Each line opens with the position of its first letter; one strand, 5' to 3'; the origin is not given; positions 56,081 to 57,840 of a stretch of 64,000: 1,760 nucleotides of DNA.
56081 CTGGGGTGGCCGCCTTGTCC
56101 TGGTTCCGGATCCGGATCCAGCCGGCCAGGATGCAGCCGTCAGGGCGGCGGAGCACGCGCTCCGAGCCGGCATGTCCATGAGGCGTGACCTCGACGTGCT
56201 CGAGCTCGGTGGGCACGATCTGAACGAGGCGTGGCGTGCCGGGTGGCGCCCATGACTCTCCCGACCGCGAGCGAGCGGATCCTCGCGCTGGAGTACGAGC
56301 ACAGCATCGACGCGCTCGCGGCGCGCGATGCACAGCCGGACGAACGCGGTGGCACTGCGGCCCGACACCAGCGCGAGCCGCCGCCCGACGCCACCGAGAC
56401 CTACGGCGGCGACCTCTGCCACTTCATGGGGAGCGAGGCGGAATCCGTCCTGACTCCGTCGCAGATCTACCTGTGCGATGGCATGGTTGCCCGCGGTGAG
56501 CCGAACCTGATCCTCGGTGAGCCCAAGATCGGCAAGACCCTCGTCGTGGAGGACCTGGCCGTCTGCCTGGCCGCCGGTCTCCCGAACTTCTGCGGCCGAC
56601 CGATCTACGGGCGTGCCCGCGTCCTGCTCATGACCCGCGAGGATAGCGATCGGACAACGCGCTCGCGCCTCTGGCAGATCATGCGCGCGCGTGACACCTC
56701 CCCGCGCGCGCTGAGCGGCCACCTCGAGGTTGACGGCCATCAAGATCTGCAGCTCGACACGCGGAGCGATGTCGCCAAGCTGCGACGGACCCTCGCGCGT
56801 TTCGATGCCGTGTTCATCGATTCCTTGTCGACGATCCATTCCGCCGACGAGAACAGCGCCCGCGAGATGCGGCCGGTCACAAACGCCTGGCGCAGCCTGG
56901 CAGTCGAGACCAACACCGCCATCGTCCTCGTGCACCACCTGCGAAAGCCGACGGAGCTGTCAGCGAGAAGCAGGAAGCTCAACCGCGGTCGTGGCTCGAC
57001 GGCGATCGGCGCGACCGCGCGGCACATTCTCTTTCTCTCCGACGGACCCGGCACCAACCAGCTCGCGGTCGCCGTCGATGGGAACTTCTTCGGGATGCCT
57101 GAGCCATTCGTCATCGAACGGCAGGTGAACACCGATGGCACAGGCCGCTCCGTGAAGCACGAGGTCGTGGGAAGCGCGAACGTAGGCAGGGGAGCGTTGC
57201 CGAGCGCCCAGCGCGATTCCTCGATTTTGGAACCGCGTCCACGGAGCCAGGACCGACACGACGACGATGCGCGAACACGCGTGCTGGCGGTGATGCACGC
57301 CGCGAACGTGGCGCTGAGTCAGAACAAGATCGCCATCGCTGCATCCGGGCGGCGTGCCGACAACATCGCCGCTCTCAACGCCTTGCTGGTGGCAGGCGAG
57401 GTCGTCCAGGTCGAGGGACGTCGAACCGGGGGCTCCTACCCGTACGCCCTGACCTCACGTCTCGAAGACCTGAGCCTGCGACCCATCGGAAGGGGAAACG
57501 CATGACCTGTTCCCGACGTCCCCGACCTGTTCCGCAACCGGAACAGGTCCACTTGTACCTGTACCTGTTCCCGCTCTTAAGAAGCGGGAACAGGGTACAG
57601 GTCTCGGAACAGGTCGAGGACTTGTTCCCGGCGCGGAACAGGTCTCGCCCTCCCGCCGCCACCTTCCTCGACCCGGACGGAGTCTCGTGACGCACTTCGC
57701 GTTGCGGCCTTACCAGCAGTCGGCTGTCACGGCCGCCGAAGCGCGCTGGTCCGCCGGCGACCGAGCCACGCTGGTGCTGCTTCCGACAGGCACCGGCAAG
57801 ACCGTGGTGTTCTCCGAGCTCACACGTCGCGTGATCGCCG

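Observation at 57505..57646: Dense iteron-like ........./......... array and AflII-centred palindrome between the RepA-like ATPase and helicase genes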

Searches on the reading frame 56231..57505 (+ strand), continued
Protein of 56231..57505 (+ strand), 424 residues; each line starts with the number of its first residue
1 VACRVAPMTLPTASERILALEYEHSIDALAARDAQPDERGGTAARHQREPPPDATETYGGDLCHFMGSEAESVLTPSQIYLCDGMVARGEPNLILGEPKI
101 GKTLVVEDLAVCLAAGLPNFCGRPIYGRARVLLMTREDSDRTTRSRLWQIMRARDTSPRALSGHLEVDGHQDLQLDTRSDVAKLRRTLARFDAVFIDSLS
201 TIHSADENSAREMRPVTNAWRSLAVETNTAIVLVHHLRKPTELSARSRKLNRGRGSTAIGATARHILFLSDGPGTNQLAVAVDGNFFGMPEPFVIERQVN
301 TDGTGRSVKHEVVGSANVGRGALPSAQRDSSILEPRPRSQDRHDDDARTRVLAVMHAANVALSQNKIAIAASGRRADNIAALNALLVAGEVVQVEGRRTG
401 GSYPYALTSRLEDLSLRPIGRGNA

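Call 52: find_encoding_contigs(protein=P0020, flank=3000, max_places=1)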
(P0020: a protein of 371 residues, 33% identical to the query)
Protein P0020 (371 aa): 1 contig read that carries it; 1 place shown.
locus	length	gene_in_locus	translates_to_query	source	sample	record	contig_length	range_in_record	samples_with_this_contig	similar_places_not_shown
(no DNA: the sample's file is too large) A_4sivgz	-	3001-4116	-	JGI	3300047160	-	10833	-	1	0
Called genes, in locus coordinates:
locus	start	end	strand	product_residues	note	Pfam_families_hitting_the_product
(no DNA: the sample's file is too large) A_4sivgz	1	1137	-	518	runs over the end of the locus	PF17289:Terminase_6C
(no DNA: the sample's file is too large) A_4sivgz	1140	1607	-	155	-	PF18932:DUF5681 (weak)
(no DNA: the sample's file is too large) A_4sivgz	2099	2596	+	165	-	-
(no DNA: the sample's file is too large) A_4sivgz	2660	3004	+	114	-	-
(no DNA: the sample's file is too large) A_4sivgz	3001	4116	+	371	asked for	PF13481:AAA_25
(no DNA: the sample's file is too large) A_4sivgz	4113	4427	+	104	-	PF12728:HTH_17, PF00376:MerR (weak)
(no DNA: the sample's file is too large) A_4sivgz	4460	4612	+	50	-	-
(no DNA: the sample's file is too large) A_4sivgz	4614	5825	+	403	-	PF22022:Phage_int_M (weak)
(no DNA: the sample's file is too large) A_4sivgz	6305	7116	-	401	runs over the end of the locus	PF00079:Serpin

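Call 55: search_dna_similar(query=window:56231-57505:+, collection=plasmids, mode=protein, max_rows=15)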
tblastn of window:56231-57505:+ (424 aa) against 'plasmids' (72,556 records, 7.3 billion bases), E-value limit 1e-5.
No match.

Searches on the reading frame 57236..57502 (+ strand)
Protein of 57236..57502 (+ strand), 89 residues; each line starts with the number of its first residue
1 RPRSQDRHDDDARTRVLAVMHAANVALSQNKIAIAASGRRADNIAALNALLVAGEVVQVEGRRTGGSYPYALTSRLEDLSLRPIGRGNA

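Call 45: predict_structure(alignment_id=A3)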
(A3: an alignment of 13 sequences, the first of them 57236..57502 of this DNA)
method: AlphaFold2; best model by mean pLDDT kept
length: 89 residues; sequences in the alignment: 13
mean_pLDDT: 69.5   pTM: 0.60
mean pLDDT of the five models: 69.5, 63.6, 61.9, 59.5, 59.2
residues with pLDDT >= 90: 0; 70-90: 54; 50-70: 26; < 50: 9
segments of 3 or more residues with pLDDT < 50: 82-89
pLDDT, mean of each block of 10 residues (from residue 1): 61 82 75 79 82 78 69 58 40
secondary structure, 60 per line:
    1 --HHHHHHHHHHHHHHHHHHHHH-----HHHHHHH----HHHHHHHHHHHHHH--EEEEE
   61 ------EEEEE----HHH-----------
elements in order: H3-23 H29-35 H40-53 E56-60 E67-71

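Call 54: fold_search(model_id=the predicted structure, library=pdb)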
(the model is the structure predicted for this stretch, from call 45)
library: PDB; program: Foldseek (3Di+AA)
matches with E <= 10: 1603; with E <= 0.001: 0
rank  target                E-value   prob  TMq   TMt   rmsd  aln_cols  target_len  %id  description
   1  4rgu_B                1.5e-02  1.00  0.58  0.38   4.0        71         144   22  Crystal Structure of Putative MarR Family Transcriptional Regulator HcaR from Acinetobacter sp. ADP complexed with fer (released 2015-03-04)
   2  4rgx_A                1.6e-02  1.00  0.58  0.40   4.0        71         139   22  Crystal Structure of Putative MarR Family Transcriptional Regulator HcaR from Acinetobacter sp. ADP complexed with 3,4 (released 2015-03-04)
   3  3cjn                  1.7e-02  1.00  0.59  0.38   5.6        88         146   18  Crystal structure of transcriptional regulator, MarR family, from Silicibacter pomeroyi (released 2008-03-25)
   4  7l1i                  2.1e-02  1.00  0.62  0.35   3.8        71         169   15  Crystal structure of the MarR family transcriptional regulator from Acineotobacter baumannii bound to Indole 3 acetic ac (released 2022-02-09)
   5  3k0l_A                2.1e-02  1.00  0.59  0.40   4.1        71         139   21  Crystal Structure of Putative MarR Family Transcriptional Regulator from Acinetobacter sp. ADP (released 2009-10-13)
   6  7kua                  2.2e-02  1.00  0.59  0.38   4.2        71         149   17  Crystal structure of the MarR family transcriptional regulator from Pseudomonas putida bound to Indole 3 acetic acid (released 2021-12-01)
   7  3gfl                  2.3e-02  1.00  0.56  0.37   4.0        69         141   17  Crystal structure of the ST1710 mutant (R90A) protein (released 2009-08-25)
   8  4rgr_A                2.5e-02  1.00  0.58  0.39   3.9        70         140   23  Crystal Structure of Putative MarR Family Transcriptional Regulator HcaR from Acinetobacter sp. ADP (released 2015-03-04)
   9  3gfi_A                3.4e-02  1.00  0.56  0.37   6.1        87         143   15  Crystal structure of ST1710 complexed with its promoter DNA (released 2009-08-25)
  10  2gxg                  3.6e-02  1.00  0.55  0.37   4.1        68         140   18  Crystal structure of EmrR homolog from hyperthermophilic archaea Sulfolobus tokodaii strain7 (released 2007-03-20)
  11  2yr2_A                3.8e-02  1.00  0.59  0.39   3.7        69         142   17  Crystal Structure of the Hypothetical regulator from Sulfolobus tokodaii (released 2007-10-02)
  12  3k0l_B                4.3e-02  1.00  0.55  0.37   4.1        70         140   23  Crystal Structure of Putative MarR Family Transcriptional Regulator from Acinetobacter sp. ADP (released 2009-10-13)
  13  3gfj                  4.6e-02  1.00  0.55  0.37   4.0        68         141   18  Crystal structure of the ST1710 mutant (R89A) protein (released 2009-08-25)
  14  8ylg_B                4.9e-02  1.00  0.58  0.34   2.3        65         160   25  Crystal structure of Burkholderia thailandensis MftR in complex with operator DNA (released 2024-11-13)
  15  8ylg_A                4.9e-02  1.00  0.57  0.34   2.3        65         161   25  Crystal structure of Burkholderia thailandensis MftR in complex with operator DNA (released 2024-11-13)
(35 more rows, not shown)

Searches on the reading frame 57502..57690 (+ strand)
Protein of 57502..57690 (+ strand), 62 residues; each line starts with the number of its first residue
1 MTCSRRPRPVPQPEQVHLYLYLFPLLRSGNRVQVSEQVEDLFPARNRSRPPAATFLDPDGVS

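Call 8: search_protein_families(library=pfam, proteins=[window:57502-57690:+], max_evalue=0.01)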
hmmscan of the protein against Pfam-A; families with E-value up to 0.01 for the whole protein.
window:57502-57690:+ (62 aa): 0 families

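Call 9: search_protein_families(library=phrogs, proteins=[window:57502-57690:+], max_evalue=0.001)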
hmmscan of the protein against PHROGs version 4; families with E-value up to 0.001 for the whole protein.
window:57502-57690:+ (62 aa): 0 families
